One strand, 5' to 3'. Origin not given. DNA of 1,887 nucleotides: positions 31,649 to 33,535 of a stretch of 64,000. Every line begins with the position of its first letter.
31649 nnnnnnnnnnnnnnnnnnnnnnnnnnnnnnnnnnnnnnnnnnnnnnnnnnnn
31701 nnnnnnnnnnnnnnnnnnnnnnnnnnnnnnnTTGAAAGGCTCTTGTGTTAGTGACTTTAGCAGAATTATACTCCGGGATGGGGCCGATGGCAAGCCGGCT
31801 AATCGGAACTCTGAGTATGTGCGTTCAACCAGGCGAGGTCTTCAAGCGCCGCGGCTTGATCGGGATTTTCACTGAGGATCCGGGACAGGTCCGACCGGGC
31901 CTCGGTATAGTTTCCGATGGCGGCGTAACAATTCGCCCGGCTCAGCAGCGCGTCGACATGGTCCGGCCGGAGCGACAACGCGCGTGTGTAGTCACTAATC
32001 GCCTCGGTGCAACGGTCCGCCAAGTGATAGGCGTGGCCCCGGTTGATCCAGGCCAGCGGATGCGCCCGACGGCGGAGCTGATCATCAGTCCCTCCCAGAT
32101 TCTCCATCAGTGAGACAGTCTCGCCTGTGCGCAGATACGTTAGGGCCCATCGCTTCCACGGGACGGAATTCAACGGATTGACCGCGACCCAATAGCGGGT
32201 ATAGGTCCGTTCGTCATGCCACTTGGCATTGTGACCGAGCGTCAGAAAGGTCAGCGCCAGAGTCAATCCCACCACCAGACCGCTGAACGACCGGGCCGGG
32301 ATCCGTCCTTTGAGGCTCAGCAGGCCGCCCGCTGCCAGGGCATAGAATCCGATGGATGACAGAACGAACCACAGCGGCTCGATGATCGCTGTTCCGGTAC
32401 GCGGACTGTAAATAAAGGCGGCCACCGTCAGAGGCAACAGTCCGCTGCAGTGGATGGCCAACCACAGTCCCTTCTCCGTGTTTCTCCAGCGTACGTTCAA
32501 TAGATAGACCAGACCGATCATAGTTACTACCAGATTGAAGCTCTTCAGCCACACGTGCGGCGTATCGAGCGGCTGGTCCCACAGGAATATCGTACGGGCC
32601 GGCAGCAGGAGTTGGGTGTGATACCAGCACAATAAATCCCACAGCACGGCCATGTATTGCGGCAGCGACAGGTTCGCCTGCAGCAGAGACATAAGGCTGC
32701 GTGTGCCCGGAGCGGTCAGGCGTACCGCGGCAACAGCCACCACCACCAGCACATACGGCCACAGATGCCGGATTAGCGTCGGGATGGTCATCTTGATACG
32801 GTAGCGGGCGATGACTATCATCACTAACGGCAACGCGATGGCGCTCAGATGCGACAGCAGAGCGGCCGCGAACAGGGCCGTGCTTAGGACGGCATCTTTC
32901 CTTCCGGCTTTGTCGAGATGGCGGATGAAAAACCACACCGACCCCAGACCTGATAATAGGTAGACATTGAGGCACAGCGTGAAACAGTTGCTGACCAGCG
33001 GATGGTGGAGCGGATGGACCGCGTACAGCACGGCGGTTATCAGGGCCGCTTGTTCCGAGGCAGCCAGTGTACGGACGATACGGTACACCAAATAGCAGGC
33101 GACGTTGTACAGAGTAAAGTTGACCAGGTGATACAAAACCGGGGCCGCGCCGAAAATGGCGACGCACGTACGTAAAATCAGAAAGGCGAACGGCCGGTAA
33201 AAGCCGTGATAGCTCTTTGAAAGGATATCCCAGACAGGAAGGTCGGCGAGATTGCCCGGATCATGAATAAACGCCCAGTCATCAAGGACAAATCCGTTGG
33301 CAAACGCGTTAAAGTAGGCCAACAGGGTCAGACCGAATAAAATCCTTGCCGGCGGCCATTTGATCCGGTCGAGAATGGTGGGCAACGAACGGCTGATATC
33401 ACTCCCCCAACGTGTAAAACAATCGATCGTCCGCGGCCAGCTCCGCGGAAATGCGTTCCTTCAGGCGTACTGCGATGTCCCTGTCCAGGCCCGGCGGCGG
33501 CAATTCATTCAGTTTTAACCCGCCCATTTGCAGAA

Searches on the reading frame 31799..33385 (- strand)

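Call 29: search_protein_families(library=ncbifam, proteins=[window:31799-33385:-], max_evalue=0.01)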
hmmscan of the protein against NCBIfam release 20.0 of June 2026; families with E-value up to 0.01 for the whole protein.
window:31799-33385:- (528 aa): 9 families
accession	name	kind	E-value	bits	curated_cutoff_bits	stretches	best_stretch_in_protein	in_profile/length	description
TIGR02917.1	PEP_TPR_lipo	equivalog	1e-07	30.3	312.2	1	441-524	463-546/899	XrtA/PEP-CTERM system TPR-repeat protein PrsT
TIGR02552.1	LcrH_SycD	equivalog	7.3e-07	29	104.8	1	446-506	55-115/136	SycD/LcrH family type III secretion system chaperone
NF040959.1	MamA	equivalog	7.1e-06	25.6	200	1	450-513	78-141/204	magnetosome protein MamA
TIGR00990.1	3a0801s09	subfamily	0.00015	20.5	757.25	1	442-502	159-219/615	mitochondrial import receptor subunit TOM70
NF033920.0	C39_PA2778_fam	equivalog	0.00024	20.6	150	1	435-524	148-237/255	PA2778 family cysteine peptidase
NF047507.1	TPR_BatC_Lepto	exception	0.00032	20.2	175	0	481-526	100-145/214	TPR repeat-containing protein BatC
TIGR02521.1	type_IV_pilW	equivalog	0.00093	18.8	154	1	445-514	137-206/234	type IV pilus biogenesis/stability protein PilW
NF047558.1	TPR_END_plus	domain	0.001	19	32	0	482-516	4-39/56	TPR end-of-group domain-containing protein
NF033762.1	social_mot_Tgl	equivalog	0.0032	16.8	225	1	454-498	76-121/252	social motility TPR repeat lipoprotein Tgl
